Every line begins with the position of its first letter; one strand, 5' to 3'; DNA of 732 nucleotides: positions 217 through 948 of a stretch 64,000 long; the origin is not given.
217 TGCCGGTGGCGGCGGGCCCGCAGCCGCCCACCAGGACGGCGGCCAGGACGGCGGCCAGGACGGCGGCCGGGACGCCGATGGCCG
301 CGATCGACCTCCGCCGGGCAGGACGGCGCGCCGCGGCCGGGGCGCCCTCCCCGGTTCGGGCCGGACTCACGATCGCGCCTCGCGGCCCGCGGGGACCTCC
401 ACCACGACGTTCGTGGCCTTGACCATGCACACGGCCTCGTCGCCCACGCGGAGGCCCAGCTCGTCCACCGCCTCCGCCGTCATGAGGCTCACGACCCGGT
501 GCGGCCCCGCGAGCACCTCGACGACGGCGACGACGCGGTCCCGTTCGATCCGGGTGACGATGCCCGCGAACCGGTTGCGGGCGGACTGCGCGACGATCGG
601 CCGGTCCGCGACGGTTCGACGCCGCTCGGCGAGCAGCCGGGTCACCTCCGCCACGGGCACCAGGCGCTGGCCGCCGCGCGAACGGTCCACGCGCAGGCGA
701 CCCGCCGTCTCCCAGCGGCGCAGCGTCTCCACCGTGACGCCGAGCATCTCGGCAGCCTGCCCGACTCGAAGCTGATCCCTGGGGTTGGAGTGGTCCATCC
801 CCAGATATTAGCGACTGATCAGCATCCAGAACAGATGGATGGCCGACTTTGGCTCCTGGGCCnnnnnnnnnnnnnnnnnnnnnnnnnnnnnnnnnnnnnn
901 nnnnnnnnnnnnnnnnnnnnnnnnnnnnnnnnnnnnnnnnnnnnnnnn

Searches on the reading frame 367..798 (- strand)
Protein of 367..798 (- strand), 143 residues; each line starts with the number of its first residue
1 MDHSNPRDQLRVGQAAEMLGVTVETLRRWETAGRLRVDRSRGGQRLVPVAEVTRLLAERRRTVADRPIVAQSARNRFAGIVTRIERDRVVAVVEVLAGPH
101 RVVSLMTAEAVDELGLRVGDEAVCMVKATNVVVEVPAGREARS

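Call 4: search_protein_families(library=pfam, proteins=[window:367-798:-], max_evalue=0.01)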
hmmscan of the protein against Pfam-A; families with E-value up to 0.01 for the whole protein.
window:367-798:- (143 aa): 4 families
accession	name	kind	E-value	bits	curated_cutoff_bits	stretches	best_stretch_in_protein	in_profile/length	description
PF03459.23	TOBE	-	9.9e-13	48.5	22.3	1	72-131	2-62/64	TOBE domain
PF00376.29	MerR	-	4.5e-11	42.8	28.2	1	11-46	1-37/38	MerR family regulatory protein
PF12728.13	HTH_17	-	2.2e-08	34.6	27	1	10-60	2-51/51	Helix-turn-helix domain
PF13411.12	MerR_1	-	2e-07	31.5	21.6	1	11-55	2-46/69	MerR HTH family regulatory protein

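Call 6: search_protein_families(library=ncbifam, proteins=[window:367-798:-], max_evalue=0.01)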
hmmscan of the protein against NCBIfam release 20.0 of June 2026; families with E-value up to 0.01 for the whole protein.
window:367-798:- (143 aa): 9 families
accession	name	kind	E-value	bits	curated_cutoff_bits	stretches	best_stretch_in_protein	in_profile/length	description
TIGR00638.1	Mop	subfamily_domain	4.8e-14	52.1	55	1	71-135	3-68/70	molybdenum-pterin binding domain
TIGR01764.1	excise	domain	2.8e-07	30.8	28.8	1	10-57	2-48/49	excisionase family DNA-binding protein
NF033518.0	transpos_IS607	equivalog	4.3e-07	29.6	110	1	14-69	2-57/187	IS607 family transposase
NF007957.0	PRK10676.1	equivalog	8.3e-06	25.1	369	1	69-133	122-188/263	molybdenum-dependent transcriptional regulator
NF033787.1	HTH_BldC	subfamily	2e-05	24.4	77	1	10-56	3-49/49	BldC family transcriptional regulator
NF040522.1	VC1465_fam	subfamily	5.5e-05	23.2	70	1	9-32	9-32/111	VC1465 family Xer recombination activation factor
NF040840.2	tungstate_WtpC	equivalog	0.00026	20.4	440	1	69-133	283-346/347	tungstate ABC transporter ATP-binding protein WtpC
NF047375.1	HeatShock_HspR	equivalog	0.00028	20.8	105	1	12-55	6-49/92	heat shock protein transcriptional repressor HspR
TIGR02142.1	modC_ABC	equivalog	0.0016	17.7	285.05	1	63-130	284-351/353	molybdenum ABC transporter ATP-binding protein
